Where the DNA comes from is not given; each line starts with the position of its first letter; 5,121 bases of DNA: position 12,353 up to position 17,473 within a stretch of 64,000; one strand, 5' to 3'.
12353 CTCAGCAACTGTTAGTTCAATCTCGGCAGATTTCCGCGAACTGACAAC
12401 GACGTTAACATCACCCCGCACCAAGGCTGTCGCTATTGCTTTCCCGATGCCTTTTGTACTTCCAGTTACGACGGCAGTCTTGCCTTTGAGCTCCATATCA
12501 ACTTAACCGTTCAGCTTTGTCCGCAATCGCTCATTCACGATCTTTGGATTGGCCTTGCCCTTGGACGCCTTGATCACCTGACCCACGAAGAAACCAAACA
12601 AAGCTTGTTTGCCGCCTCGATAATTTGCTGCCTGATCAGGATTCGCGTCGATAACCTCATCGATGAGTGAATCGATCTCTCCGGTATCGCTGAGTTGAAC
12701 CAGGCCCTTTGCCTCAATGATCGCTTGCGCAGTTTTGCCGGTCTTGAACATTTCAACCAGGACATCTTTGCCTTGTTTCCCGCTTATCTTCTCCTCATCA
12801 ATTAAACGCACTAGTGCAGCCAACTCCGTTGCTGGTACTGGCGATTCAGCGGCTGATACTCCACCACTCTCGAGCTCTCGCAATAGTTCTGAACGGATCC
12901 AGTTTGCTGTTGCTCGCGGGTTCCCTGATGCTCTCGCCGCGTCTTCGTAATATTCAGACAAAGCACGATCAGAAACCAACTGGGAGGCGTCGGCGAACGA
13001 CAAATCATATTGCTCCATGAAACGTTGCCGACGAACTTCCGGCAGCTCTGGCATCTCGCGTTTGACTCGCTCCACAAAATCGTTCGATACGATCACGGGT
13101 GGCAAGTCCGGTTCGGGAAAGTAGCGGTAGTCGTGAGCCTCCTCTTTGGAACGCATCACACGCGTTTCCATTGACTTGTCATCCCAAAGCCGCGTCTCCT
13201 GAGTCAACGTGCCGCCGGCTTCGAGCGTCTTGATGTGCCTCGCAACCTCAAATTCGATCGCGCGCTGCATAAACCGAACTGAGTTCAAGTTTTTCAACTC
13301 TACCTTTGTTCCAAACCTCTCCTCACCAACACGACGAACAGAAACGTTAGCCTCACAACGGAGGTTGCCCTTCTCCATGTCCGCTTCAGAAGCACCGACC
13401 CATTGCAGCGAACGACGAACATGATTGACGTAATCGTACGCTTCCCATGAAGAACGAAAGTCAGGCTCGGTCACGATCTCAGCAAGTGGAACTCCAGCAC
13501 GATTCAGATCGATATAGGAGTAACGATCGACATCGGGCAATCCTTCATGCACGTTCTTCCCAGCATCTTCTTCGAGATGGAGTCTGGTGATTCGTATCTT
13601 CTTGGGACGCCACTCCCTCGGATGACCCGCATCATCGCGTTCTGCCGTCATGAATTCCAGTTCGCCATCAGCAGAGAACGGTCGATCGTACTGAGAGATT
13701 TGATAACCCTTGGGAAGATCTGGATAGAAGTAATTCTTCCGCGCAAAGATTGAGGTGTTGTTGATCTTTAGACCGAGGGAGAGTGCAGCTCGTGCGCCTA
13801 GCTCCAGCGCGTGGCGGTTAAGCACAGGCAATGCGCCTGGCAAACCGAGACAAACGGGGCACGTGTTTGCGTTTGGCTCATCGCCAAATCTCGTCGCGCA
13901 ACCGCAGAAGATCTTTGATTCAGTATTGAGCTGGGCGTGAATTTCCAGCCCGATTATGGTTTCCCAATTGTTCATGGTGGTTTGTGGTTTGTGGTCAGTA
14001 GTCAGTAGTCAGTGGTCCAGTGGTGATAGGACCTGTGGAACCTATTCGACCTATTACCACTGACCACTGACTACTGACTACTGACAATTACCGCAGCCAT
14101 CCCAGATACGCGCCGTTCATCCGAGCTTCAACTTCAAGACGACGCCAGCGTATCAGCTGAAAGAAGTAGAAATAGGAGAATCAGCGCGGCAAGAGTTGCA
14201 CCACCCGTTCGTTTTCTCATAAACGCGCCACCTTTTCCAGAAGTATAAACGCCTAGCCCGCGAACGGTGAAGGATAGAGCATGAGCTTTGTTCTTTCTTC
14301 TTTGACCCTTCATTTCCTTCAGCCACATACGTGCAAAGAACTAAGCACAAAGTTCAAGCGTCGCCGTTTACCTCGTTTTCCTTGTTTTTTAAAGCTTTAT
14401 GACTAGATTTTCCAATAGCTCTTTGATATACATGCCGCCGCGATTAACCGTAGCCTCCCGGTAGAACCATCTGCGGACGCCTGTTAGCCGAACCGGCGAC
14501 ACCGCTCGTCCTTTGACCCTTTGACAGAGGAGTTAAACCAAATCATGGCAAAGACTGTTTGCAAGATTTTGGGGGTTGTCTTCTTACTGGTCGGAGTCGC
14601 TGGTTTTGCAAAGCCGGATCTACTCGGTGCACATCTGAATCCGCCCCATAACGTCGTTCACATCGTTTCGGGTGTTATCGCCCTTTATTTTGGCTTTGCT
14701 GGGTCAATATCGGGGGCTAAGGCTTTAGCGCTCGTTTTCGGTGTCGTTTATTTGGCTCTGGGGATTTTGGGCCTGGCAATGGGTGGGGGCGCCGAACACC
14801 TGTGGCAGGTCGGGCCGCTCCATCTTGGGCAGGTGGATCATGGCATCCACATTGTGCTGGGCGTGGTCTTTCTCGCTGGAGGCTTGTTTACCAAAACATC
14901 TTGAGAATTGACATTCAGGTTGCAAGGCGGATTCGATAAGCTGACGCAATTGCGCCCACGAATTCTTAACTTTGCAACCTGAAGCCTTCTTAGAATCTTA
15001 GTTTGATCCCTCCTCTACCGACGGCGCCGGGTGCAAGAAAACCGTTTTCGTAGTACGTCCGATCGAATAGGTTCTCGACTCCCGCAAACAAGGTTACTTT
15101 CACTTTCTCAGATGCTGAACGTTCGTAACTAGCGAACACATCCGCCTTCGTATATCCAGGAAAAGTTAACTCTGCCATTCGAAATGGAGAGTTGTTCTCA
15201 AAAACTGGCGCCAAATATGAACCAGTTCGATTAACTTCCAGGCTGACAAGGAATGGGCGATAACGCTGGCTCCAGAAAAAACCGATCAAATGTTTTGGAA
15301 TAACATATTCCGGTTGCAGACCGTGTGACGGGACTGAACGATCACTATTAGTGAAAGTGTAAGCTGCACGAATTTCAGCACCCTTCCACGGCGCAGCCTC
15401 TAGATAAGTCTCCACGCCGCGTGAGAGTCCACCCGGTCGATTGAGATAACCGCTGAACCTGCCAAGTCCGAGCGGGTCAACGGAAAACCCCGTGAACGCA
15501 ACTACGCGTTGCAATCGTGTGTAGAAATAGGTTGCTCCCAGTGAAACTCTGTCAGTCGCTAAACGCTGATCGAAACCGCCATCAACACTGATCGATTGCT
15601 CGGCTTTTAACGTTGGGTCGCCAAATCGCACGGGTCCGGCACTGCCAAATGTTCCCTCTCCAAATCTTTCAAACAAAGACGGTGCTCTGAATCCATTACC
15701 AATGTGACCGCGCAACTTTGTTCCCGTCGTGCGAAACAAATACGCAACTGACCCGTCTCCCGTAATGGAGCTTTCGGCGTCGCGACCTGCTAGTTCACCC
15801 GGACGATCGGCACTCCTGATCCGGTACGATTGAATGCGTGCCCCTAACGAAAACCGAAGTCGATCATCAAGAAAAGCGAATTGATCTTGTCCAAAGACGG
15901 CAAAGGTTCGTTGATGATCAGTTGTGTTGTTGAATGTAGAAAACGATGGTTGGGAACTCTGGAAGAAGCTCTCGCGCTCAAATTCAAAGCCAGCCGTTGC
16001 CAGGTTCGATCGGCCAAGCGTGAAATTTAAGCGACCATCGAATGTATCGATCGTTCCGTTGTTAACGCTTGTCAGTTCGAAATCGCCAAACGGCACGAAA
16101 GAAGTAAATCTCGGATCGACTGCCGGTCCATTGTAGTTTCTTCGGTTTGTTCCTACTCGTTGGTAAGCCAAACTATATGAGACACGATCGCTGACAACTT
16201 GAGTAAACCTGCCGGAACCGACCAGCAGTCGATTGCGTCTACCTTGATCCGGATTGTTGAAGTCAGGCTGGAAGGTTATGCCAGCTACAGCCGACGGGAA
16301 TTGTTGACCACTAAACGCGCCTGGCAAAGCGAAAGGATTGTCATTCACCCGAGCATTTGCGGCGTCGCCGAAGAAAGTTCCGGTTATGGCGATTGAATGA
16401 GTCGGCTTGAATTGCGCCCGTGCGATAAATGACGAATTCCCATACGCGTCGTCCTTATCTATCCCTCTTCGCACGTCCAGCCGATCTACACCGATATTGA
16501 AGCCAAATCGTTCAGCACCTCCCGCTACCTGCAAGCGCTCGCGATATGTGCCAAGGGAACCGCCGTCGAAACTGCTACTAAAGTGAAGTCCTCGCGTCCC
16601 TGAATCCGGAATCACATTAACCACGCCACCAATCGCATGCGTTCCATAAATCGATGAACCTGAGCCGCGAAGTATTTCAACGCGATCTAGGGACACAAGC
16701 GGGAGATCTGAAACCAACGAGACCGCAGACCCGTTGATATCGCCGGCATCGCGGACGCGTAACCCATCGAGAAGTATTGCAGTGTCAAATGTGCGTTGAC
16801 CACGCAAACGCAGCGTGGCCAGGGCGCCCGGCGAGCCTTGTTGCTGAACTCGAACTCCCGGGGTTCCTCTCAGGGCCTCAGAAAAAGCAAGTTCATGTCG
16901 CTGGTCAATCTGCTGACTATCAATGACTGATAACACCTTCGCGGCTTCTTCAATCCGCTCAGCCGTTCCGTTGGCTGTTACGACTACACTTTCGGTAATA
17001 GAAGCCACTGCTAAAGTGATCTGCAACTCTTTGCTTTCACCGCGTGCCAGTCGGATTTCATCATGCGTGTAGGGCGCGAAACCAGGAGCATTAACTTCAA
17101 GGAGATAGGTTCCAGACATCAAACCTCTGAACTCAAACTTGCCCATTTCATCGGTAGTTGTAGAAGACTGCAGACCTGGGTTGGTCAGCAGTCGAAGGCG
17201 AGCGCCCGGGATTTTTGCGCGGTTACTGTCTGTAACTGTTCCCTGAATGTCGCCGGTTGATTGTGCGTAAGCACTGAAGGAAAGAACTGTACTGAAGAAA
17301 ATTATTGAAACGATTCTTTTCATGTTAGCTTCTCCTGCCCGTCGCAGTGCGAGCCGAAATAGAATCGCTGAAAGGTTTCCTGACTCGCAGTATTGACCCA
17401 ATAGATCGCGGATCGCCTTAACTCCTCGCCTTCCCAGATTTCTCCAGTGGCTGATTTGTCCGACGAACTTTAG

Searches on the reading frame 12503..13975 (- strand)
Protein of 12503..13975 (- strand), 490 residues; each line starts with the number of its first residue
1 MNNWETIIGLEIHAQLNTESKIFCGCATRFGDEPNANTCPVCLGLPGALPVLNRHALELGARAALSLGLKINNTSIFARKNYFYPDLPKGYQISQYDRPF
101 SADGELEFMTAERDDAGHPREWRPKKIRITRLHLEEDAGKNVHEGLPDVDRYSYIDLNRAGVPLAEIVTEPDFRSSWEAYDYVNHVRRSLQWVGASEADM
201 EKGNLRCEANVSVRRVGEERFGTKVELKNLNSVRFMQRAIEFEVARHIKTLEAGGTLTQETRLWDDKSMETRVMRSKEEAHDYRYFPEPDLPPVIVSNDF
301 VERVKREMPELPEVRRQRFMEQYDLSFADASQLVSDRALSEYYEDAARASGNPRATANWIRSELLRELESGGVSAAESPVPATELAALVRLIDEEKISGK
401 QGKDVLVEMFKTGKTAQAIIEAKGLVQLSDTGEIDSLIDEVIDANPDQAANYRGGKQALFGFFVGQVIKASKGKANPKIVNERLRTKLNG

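Call 9: search_protein_families(library=pfam, proteins=[window:12503-13975:-])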
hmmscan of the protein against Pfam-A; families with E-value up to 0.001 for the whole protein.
window:12503-13975:- (490 aa): 2 families
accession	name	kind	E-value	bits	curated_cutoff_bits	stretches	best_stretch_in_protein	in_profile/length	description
PF02934.20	GatB_N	-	3.5e-115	384.4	23.4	1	7-302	2-277/277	GatB/GatE catalytic domain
PF02637.23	GatB_Yqey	-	9.1e-50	168.8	27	1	341-488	1-148/148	GatB domain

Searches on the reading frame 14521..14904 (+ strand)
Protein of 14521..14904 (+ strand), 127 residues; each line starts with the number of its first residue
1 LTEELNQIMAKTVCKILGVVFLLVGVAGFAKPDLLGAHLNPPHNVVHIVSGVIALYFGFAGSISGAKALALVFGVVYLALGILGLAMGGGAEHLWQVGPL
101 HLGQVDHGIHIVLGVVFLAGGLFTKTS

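Call 9: search_protein_families(library=pfam, proteins=[window:14521-14904:+])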
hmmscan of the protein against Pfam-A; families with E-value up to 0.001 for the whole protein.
window:14521-14904:+ (127 aa): 2 families
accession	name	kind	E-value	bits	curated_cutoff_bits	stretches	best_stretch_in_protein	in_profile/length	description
PF14325.12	DUF4383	-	2.2e-12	47.8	27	1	13-122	3-124/125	Domain of unknown function (DUF4383)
PF11127.14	YgaP-like_TM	-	0.00021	21.8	25.3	0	45-84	11-50/66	Inner membrane protein YgaP-like, transmembrane domain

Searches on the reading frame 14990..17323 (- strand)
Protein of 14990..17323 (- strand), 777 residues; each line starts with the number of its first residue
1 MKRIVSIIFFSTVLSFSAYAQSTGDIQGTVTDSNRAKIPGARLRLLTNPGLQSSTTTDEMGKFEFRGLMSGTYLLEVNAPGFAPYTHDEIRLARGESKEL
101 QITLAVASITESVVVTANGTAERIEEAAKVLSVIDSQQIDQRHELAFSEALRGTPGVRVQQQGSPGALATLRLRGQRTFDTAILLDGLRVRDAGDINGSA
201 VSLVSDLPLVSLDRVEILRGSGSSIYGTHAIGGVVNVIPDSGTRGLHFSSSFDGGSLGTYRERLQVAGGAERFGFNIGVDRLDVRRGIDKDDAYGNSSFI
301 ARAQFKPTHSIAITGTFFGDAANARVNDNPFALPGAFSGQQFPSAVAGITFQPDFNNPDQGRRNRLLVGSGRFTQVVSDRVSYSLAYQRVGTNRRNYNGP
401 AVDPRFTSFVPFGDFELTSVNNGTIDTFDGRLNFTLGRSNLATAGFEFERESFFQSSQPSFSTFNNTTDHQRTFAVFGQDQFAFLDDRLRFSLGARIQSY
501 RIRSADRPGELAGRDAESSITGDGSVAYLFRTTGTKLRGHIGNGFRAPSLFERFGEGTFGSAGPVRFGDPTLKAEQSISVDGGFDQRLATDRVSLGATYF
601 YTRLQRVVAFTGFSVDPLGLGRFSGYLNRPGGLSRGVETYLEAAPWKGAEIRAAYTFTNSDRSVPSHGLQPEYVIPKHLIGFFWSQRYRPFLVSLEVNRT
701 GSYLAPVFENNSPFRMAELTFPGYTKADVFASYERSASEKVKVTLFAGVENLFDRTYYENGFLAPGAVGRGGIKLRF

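Call 9: search_protein_families(library=pfam, proteins=[window:14990-17323:-])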
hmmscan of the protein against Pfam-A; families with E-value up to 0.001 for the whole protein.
window:14990-17323:- (777 aa): 6 families
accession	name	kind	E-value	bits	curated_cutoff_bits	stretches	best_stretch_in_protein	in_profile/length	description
PF00593.30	TonB_dep_Rec_b-barrel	-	3.9e-35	123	27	1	325-752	22-436/436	TonB dependent receptor-like, beta-barrel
PF07715.20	Plug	-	2.2e-22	80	23.9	1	125-234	3-107/107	TonB-dependent Receptor Plug Domain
PF13620.12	CarboxypepD_reg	-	2.1e-19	70.1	32.3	1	26-104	2-81/82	Carboxypeptidase regulatory-like domain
PF13715.12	CarbopepD_reg_2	-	2.1e-09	37.7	32.2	1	26-115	1-88/88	CarboxypepD_reg-like domain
PF17210.9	SdrD_B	-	1.7e-05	25.4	29.7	1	30-86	16-73/112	SdrD B-like domain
PF14686.12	fn3_3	-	0.00093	19.4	24.4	0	49-98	21-73/75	Polysaccharide lyase family 4, domain II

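Call 11: find_related_loci(query=window:14990-17323:-, collection=genome_contigs, flank=4000)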
Query window:14990-17323:- (777 aa) in genome_contigs; peptide patterns used: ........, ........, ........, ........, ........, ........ (x = any residue, [..] = any of these).
147 stretches matched a pattern; 48 encode a relative of the query (tblastn E <= 1e-3); 47 distinct loci.
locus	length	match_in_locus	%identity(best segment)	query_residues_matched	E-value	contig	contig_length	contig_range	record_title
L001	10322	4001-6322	72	8-777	0e+0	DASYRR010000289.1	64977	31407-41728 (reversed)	MAG TPA_asm: Pyrinomonadaceae bacterium isolate SMAG_U4516 k141_3039909, whole genome shotgun sequence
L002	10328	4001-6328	69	3-777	0e+0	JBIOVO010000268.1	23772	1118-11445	MAG: Pyrinomonadaceae bacterium isolate MAG106 k127_4053724, whole genome shotgun sequence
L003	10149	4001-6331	69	1-777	0e+0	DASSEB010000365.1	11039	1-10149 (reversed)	MAG TPA_asm: Pyrinomonadaceae bacterium isolate SMAG_U966 k141_899116, whole genome shotgun sequence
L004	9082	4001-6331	68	1-777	0e+0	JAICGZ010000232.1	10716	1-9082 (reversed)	MAG: Pyrinomonadaceae bacterium isolate CK_bin.38 k141_211245_length_10716_cov_21.8749, whole genome shotgun sequence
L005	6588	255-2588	70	1-777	0e+0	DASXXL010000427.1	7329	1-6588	MAG TPA_asm: Pyrinomonadaceae bacterium isolate SMAG_U4797 k141_253882, whole genome shotgun sequence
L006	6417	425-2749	69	1-777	0e+0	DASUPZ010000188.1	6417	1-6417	MAG TPA_asm: Pyrinomonadaceae bacterium isolate SMAG_U1668 k141_43873, whole genome shotgun sequence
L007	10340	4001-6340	69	3-777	0e+0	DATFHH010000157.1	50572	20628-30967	MAG TPA_asm: Pyrinomonadaceae bacterium isolate SMAG_U8684 k141_860898, whole genome shotgun sequence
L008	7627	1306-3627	66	4-777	0e+0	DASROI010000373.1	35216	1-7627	MAG TPA_asm: Pyrinomonadaceae bacterium isolate SMAG_U10264 k141_1715395, whole genome shotgun sequence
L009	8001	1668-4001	67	1-777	0e+0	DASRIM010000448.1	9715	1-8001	MAG TPA_asm: Pyrinomonadaceae bacterium isolate SMAG_U10110 k141_2009185, whole genome shotgun sequence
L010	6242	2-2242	69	32-777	0e+0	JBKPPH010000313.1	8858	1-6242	MAG: Acidobacteriota bacterium isolate GS_EKS_MAG_00107 GS_EKS_000000251232, whole genome shotgun sequence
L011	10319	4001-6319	65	5-777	0e+0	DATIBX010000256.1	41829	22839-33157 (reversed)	MAG TPA_asm: Pyrinomonadaceae bacterium isolate SMAG_U16301 k141_1532863, whole genome shotgun sequence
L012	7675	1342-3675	66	1-777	0e+0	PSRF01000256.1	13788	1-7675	MAG: Blastocatellia bacterium isolate subdivision4 Amazon FNV 2010 3 1 contig_75_9853349_length_13788_multi_3_in_0_out_2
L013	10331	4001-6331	94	1-777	0e+0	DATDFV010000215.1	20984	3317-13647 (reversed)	MAG TPA_asm: Pyrinomonadaceae bacterium isolate SMAG_U235 k141_907174, whole genome shotgun sequence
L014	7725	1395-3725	61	3-777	0e+0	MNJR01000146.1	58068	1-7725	MAG: Acidobacteria bacterium 13_1_20CM_3_53_8 13_1_20cm_3_scaffold_250, whole genome shotgun sequence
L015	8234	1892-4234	61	1-777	0e+0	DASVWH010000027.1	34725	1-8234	MAG TPA_asm: Pyrinomonadaceae bacterium isolate SMAG_U3365 k141_433610, whole genome shotgun sequence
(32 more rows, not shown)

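Call 61: find_homologous_proteins(query=window:14990-17323:-, max_evalue=1e-100)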
Query window:14990-17323:- (777 aa): 1033 proteins with E <= 1e-100 among 8000 candidates; the best 120 are listed.
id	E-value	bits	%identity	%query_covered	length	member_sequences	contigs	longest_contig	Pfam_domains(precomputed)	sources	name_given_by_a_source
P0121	0.0e+0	1717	99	100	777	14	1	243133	PF13715.13,PF07715.21,PF13620.13,PF00593.31,PF17210.10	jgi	jgi:outer membrane receptor protein involved in Fe transport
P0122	0.0e+0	1345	76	100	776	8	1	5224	PF13715.13,PF07715.21,PF13620.13,PF00593.31,PF22904.4,PF17210.10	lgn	-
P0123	0.0e+0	1330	76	99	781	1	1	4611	PF13715.13,PF07715.21,PF13620.13,PF00593.31,PF17210.10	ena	-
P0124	0.0e+0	1309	75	99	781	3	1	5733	PF13715.13,PF02369.23,PF07715.21,PF13620.13,PF22904.4,PF17210.10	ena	-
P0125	0.0e+0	1302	75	98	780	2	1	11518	PF13715.13,PF07715.21,PF14686.13,PF13620.13,PF00593.31,PF17210.10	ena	-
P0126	0.0e+0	1295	74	99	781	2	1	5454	PF13715.13,PF07715.21,PF13620.13,PF00593.31,PF17210.10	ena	-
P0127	0.0e+0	1289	75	99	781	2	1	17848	PF13715.13,PF07715.21,PF13620.13,PF00593.31,PF17210.10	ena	-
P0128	0.0e+0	1282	74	100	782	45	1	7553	PF13715.13,PF07715.21,PF13620.13,PF00593.31,PF17210.10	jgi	-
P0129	0.0e+0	1280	73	100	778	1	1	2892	PF13715.13,PF07715.21,PF13620.13,PF00593.31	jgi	jgi:vitamin B12 transporter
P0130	0.0e+0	1267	71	100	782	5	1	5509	PF13715.13,PF07715.21,PF13620.13,PF00593.31,PF17210.10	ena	-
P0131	0.0e+0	1265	73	99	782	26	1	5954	PF13715.13,PF07715.21,PF13620.13,PF00593.31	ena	-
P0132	0.0e+0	1260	73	100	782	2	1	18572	PF13715.13,PF07715.21,PF13620.13,PF00593.31,PF22904.4,PF17210.10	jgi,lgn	jgi:iron complex outermembrane receptor protein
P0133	0.0e+0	1260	73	99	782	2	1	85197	PF13715.13,PF07715.21,PF13620.13,PF00593.31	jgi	jgi:iron complex outermembrane receptor protein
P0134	0.0e+0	1253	73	99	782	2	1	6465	PF13715.13,PF07715.21,PF13620.13,PF00593.31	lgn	-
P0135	0.0e+0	1251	71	100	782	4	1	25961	PF13715.13,PF07715.21,PF13620.13,PF00593.31,PF17210.10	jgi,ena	-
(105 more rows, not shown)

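Call 62: find_encoding_contigs(protein=P0121, flank=1200, max_places=6)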
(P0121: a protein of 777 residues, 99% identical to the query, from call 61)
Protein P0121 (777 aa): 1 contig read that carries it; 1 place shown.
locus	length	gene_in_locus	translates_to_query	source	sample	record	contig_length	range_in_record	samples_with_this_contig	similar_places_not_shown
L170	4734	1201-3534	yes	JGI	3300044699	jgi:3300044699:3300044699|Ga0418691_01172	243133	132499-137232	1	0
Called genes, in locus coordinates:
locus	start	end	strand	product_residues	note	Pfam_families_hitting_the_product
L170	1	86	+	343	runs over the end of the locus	PF01032:FecCD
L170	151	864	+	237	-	PF00005:ABC_tran, PF02463:SMC_N, PF13304:AAA_21 (weak)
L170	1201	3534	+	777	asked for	PF13620:CarboxypepD_reg, PF17210:SdrD_B (weak), PF13715:CarbopepD_reg_2, PF07715:Plug, PF00593:TonB_dep_Rec_b-barrel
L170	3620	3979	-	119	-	PF14325:DUF4383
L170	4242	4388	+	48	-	-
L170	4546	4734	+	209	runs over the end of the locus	PF02934:GatB_N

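Call 63: find_encoding_contigs(protein=P0125, flank=1200, max_places=3)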
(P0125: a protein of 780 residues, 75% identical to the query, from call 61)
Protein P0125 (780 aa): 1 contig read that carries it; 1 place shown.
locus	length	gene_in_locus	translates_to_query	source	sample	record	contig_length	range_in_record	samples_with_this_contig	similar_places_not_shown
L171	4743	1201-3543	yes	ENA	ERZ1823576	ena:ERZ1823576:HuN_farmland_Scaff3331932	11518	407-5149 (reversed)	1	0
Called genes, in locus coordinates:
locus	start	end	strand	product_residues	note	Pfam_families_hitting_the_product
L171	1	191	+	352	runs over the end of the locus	PF01032:FecCD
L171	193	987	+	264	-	PF00005:ABC_tran, PF02463:SMC_N, PF13476:AAA_23 (faint), PF13304:AAA_21 (faint)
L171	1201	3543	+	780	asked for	PF14686:fn3_3 (faint), PF13620:CarboxypepD_reg, PF13715:CarbopepD_reg_2, PF17210:SdrD_B (weak), PF07715:Plug, PF00593:TonB_dep_Rec_b-barrel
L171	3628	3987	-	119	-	PF14325:DUF4383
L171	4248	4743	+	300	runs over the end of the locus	?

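Call 64: find_encoding_contigs(protein=P0127, flank=1200, max_places=3)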
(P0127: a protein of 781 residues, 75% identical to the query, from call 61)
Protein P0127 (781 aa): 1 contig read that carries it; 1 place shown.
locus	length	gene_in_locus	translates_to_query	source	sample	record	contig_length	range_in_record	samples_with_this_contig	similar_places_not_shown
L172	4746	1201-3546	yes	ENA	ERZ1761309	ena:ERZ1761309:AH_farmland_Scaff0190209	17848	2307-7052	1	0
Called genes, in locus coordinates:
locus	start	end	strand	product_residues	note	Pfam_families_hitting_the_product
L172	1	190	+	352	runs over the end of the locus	PF01032:FecCD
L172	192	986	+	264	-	PF02463:SMC_N, PF00005:ABC_tran, PF13304:AAA_21 (faint)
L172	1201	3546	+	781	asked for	PF13620:CarboxypepD_reg, PF13715:CarbopepD_reg_2, PF17210:SdrD_B (weak), PF07715:Plug, PF00593:TonB_dep_Rec_b-barrel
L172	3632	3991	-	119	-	PF14325:DUF4383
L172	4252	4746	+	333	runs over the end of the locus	-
